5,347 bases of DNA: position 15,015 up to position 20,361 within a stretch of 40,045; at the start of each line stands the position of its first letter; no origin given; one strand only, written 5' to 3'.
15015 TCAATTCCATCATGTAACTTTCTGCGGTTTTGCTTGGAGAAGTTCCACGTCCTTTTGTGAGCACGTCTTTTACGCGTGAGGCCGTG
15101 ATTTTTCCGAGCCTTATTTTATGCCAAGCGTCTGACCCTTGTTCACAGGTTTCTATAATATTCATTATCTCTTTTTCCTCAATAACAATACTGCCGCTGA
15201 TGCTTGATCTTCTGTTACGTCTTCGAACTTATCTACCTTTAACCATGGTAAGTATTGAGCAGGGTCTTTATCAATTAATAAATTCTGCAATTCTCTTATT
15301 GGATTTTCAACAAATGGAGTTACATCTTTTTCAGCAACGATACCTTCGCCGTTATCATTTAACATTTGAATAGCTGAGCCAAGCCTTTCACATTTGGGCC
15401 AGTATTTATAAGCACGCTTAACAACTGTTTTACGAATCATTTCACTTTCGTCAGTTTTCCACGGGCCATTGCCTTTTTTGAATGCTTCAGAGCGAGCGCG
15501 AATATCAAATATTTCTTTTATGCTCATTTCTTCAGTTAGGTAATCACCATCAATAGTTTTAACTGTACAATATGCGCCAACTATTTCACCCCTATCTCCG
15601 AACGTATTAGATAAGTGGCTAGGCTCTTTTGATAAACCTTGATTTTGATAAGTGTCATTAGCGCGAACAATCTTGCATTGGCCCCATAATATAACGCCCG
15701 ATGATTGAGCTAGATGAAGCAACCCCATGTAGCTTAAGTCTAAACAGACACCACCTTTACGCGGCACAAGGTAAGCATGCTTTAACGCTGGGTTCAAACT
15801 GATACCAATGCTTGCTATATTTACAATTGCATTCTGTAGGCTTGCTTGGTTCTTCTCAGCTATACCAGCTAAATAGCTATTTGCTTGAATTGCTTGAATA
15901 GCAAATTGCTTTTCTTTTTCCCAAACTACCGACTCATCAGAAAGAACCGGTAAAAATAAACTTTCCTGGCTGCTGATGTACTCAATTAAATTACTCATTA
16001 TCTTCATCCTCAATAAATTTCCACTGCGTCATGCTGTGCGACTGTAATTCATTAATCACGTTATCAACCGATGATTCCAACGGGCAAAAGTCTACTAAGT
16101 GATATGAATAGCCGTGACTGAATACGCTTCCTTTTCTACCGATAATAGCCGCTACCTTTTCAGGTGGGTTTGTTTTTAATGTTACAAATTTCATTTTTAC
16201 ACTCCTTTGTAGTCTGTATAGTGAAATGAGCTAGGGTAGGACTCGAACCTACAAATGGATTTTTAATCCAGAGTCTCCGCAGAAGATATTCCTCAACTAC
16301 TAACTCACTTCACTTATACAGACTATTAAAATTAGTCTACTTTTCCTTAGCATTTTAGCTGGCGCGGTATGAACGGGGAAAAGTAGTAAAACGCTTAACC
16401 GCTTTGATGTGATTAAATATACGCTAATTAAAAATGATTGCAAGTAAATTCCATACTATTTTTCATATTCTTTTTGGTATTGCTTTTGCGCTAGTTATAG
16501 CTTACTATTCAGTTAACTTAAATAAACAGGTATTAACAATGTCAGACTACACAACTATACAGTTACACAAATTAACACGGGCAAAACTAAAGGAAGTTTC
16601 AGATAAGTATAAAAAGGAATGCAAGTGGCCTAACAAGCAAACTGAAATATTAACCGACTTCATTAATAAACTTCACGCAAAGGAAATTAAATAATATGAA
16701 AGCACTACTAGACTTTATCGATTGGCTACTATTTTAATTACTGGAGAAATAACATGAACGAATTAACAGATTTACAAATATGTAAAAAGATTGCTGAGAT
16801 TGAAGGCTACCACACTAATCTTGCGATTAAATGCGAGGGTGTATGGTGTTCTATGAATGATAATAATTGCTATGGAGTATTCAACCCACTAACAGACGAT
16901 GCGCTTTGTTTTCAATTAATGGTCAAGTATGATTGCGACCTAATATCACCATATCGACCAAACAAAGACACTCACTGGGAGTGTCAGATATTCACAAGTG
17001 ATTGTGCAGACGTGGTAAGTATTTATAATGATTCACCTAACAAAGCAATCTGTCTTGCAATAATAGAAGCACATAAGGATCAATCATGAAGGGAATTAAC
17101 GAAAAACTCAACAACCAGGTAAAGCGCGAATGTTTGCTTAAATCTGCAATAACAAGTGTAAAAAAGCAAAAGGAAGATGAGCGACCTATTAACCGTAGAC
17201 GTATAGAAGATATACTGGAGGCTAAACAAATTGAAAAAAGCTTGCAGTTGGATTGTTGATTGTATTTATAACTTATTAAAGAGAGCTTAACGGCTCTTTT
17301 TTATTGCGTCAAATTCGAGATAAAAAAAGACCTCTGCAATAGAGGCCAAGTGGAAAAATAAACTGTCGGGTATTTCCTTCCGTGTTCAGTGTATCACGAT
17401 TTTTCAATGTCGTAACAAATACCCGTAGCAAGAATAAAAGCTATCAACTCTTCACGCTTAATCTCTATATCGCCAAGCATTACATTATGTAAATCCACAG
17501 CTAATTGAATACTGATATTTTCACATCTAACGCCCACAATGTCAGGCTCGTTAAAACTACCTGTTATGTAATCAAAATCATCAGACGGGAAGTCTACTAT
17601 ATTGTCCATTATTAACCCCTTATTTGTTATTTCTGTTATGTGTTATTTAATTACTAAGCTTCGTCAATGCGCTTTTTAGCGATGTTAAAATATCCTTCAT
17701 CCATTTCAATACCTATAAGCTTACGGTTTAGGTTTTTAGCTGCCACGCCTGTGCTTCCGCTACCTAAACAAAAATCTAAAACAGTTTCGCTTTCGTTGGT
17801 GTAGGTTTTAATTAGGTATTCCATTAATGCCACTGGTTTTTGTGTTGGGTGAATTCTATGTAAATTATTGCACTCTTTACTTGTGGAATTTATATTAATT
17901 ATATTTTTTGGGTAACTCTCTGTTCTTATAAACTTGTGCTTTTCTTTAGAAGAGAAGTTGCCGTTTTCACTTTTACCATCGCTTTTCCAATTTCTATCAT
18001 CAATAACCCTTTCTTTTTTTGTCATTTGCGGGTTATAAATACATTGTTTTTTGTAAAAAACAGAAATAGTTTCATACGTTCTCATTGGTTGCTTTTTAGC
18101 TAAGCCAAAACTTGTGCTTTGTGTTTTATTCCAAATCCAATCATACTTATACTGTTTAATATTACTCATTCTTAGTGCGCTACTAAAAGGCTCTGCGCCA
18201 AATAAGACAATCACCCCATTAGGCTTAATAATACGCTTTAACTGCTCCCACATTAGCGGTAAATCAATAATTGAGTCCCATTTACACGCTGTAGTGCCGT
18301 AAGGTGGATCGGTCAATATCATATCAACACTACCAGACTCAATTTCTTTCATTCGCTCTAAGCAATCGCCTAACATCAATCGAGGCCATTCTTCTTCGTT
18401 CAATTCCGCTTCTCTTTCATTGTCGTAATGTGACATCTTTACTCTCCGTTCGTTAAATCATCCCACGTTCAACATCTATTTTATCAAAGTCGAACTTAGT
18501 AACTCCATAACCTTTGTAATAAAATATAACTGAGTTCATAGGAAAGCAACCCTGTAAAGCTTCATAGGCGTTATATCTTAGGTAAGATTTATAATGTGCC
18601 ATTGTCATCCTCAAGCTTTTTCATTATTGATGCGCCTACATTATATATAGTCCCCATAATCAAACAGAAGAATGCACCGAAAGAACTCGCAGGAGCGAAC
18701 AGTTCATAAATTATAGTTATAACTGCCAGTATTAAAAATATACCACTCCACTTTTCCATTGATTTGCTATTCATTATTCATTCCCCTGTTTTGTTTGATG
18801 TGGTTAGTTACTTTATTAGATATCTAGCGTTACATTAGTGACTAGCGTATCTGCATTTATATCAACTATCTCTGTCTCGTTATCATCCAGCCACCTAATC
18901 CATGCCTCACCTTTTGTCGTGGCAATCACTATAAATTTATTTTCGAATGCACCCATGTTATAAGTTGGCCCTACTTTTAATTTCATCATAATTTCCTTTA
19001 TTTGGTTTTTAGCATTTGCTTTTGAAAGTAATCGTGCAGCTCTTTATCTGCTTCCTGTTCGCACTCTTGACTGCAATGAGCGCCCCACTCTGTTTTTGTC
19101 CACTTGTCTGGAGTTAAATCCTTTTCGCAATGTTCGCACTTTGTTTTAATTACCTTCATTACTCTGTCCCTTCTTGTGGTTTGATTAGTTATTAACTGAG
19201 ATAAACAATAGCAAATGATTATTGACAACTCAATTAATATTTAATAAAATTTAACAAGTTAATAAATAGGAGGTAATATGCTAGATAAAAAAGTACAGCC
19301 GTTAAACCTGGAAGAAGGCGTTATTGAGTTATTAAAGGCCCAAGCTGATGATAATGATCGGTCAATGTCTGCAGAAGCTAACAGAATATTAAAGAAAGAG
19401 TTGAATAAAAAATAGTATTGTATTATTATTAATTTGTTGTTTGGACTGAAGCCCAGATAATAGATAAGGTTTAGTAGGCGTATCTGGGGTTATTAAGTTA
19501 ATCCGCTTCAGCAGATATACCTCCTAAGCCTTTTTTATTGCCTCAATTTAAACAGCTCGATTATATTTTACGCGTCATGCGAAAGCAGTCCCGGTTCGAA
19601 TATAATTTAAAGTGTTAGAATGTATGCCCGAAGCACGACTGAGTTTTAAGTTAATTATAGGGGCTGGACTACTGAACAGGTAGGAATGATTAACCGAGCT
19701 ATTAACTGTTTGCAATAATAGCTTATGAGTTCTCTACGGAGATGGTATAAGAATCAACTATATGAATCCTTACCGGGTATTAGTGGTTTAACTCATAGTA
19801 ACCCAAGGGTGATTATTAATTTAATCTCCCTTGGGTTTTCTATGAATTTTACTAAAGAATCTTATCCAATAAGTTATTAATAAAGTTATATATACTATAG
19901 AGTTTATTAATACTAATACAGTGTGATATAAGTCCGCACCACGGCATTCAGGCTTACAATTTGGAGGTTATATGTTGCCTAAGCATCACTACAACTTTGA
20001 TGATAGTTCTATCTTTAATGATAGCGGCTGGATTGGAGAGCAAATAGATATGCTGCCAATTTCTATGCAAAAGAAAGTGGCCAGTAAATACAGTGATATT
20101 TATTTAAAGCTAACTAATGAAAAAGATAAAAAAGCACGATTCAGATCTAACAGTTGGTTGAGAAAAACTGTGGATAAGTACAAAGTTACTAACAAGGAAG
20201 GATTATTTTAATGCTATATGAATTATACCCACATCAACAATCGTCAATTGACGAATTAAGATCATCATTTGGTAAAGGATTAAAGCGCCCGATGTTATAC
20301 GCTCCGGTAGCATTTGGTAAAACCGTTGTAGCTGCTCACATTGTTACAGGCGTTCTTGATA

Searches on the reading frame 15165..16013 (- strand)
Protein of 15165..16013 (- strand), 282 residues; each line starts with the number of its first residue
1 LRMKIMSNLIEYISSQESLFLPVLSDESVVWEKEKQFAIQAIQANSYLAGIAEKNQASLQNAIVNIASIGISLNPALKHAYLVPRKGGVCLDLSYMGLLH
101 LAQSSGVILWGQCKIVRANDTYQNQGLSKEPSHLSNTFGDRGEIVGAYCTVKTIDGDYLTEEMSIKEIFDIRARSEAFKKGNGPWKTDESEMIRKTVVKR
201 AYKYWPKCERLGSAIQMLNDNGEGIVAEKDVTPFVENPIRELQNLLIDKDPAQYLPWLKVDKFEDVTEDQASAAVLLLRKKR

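Call 49: find_related_loci(query=window:15165-16013:-, collection=viral_contigs, flank=10000)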
Query window:15165-16013:- (282 aa) in viral_contigs; peptide patterns used: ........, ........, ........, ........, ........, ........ (x = any residue, [..] = any of these).
14 stretches matched a pattern; 8 encode a relative of the query (tblastn E <= 1e-3); 8 distinct loci.
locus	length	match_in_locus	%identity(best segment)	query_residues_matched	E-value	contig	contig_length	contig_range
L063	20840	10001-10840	88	2-282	8e-173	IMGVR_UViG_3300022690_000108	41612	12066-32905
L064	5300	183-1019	89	4-282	3e-175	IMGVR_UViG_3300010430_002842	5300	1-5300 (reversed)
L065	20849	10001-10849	84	2-282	8e-168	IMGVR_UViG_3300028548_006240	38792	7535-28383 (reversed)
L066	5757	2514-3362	84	2-282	2e-169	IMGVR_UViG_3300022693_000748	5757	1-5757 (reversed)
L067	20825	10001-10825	86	8-282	1e-167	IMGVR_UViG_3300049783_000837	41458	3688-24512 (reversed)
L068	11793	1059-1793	85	2-258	5e-145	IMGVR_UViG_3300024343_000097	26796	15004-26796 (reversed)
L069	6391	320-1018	86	4-236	8e-140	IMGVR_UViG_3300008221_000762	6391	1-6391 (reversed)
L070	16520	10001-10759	56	3-247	7e-92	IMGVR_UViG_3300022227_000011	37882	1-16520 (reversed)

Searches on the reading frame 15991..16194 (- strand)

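Call 85: search_protein_families(library=pfam, proteins=[window:15991-16194:-], max_evalue=0.01)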
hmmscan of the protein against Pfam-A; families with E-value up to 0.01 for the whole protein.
window:15991-16194:- (67 aa): 2 families
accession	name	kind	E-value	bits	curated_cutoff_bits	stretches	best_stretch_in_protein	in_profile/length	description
PF00013.35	KH_1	-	0.0046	17.1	21.5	0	9-24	6-21/66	KH domain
PF10091.15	Glycoamylase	-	0.0078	16.2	27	1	18-64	50-97/221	Putative glucoamylase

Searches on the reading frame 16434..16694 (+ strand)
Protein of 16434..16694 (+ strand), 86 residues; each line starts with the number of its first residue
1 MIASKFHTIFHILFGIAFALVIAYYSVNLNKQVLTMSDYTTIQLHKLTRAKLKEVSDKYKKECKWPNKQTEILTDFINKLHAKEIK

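Call 17: search_protein_families(library=phrogs, proteins=[window:16434-16694:+], max_evalue=0.01)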
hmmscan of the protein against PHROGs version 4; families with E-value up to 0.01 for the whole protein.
window:16434-16694:+ (86 aa): 1 family
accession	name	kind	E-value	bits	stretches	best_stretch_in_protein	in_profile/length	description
phrog_24035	-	unknown function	0.0064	17.7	1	35-78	25-66/105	-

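Call 18: search_protein_families(library=pfam, proteins=[window:16434-16694:+], max_evalue=0.01)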
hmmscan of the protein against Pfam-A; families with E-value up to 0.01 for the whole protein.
window:16434-16694:+ (86 aa): 0 families

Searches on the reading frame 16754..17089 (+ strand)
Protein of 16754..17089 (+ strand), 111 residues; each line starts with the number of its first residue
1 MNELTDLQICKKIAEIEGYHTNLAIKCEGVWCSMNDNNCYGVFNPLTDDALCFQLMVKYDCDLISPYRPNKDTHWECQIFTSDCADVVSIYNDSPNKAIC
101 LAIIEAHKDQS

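Call 17: search_protein_families(library=phrogs, proteins=[window:16754-17089:+], max_evalue=0.01)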
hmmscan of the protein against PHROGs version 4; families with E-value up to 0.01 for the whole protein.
window:16754-17089:+ (111 aa): 1 family
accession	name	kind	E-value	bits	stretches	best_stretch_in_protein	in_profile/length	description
phrog_5086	-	unknown function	0.00026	22.2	1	14-106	11-100/110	-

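Call 18: search_protein_families(library=pfam, proteins=[window:16754-17089:+], max_evalue=0.01)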
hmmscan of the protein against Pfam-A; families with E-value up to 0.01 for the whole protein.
window:16754-17089:+ (111 aa): 0 families

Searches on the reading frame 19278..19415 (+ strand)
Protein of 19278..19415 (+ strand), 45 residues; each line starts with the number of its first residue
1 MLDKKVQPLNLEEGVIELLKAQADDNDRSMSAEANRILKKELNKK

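Call 17: search_protein_families(library=phrogs, proteins=[window:19278-19415:+], max_evalue=0.01)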
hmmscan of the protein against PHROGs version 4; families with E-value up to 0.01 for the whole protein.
window:19278-19415:+ (45 aa): 1 family
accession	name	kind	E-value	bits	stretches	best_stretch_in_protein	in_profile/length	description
phrog_3180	-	transcription regulation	0.0033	18.4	1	11-44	12-45/50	Arc-like repressor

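Call 18: search_protein_families(library=pfam, proteins=[window:19278-19415:+], max_evalue=0.01)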
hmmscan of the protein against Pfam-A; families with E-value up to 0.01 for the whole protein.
window:19278-19415:+ (45 aa): 4 families
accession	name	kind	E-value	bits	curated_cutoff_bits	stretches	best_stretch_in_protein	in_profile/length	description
PF22513.2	FitA-like_RHH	-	3.3e-07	30.6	27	1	10-40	7-37/39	Antitoxin FitA-like, ribbon-helix-helix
PF03869.20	Arc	-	0.0011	19.3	20.4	1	13-44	13-44/50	Arc-like DNA binding domain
PF05509.17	TraY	-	0.0042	17.6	21.3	1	15-43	9-37/49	TraY domain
PF19891.5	DUF6364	-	0.0049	17.8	27.3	1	9-40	7-38/70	Family of unknown function (DUF6364)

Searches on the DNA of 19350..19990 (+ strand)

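Call 20: search_rna_families(source=window, start=19350, end=19750, threshold=evalue, max_evalue=10)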
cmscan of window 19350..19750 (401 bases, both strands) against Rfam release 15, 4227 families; matches with E-value up to 10: 0.
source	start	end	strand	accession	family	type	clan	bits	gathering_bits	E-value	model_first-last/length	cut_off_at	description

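Call 73: search_rna_families(source=window, start=19530, end=19990, threshold=evalue, max_evalue=10)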
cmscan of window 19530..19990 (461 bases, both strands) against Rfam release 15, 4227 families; matches with E-value up to 10: 4.
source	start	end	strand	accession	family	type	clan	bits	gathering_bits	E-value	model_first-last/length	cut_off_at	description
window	19784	19864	-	RF00568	SNORA26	Gene; snRNA; snoRNA; HACA-box;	CL00032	21.9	40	0.12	1-122/122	no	Small nucleolar RNA SNORA26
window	19787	19850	-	RF03675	mir-1001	Gene; miRNA;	-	15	100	5.9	1-90/90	no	mir-1001 microRNA precursor family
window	19803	19834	+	RF00744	mir-361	Gene; miRNA;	-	14.3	70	6.3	18-52/71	no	mir-361 microRNA precursor family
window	19789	19898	+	RF02515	AfaR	Gene; sRNA;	-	13.9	100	6.2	1-234/234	no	AfaR small RNA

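Call 76: search_dna_similar(query=window:19396-19975:+, collection=phages, mode=distant, max_evalue=0.001, max_rows=20)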
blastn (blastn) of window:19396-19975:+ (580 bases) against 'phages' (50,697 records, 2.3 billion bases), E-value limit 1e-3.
No match.

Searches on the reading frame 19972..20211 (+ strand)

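Call 17: search_protein_families(library=phrogs, proteins=[window:19972-20211:+], max_evalue=0.01)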
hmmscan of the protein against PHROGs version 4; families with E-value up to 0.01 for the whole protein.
window:19972-20211:+ (79 aa): 2 families
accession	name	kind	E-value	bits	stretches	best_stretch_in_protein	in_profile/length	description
phrog_852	-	unknown function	2.4e-07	31.9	1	15-72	17-80/98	-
phrog_19546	-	unknown function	6.3e-07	31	1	3-74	9-72/113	-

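Call 18: search_protein_families(library=pfam, proteins=[window:19972-20211:+], max_evalue=0.01)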
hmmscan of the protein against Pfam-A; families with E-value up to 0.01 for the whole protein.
window:19972-20211:+ (79 aa): 0 families
